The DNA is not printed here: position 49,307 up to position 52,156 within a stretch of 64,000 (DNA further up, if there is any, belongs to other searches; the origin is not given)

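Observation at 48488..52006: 1172-aa Zn-ribbon / NACHT-type STAND / TPR protein: candidate NLR-like conflict sensor with an unassigned N-terminal module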

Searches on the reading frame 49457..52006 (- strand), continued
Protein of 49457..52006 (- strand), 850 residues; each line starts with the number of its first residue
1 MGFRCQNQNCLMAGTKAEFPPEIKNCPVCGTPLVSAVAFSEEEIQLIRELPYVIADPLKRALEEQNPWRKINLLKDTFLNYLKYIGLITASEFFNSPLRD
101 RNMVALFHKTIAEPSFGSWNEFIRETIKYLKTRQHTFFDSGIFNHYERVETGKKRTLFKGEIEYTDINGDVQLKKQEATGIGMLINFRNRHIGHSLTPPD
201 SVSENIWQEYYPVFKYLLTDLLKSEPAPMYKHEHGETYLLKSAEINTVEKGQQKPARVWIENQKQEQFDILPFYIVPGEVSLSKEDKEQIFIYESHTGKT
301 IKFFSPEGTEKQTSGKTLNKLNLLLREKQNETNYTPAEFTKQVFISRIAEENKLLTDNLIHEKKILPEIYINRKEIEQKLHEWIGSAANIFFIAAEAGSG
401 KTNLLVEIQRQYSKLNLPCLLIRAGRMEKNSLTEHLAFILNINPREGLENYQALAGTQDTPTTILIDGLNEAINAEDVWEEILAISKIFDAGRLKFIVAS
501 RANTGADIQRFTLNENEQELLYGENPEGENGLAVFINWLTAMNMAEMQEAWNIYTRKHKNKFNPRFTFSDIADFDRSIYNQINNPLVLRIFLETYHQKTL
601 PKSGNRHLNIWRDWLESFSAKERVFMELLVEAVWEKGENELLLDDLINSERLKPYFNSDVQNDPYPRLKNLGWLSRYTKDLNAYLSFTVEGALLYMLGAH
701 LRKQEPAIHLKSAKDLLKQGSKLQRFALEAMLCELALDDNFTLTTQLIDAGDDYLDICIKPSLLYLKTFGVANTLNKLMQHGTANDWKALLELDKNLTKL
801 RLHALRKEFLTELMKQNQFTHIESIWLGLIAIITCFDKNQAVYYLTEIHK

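Call 68: search_protein_families(library=padloc, proteins=[L004:14230-16950:+], max_evalue=0.00001)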
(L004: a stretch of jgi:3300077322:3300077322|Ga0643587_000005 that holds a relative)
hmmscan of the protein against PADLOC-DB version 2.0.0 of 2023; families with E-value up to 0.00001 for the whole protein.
L004:14230-16950:+ (907 aa): 0 families

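Call 69: search_protein_families(library=padloc, proteins=[L004:21487-23022:-, L004:19991-21487:-], max_evalue=1e-8)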
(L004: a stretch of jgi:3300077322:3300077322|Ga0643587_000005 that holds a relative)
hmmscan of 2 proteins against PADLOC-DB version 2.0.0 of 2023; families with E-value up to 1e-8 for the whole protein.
L004:21487-23022:- (511 aa): 0 families

L004:19991-21487:- (498 aa): 0 families

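Call 74: search_dna_similar(query=window:49457-52006:-, collection=plasmids, mode=protein, max_evalue=0.00001, max_rows=10)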
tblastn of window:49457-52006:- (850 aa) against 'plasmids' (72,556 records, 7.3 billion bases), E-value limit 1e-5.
No match.

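Call 75: search_dna_similar(query=window:49457-52006:-, collection=phages, mode=protein, max_evalue=0.00001, max_rows=10)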
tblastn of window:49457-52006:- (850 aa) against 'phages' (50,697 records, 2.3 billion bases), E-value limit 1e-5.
No match.
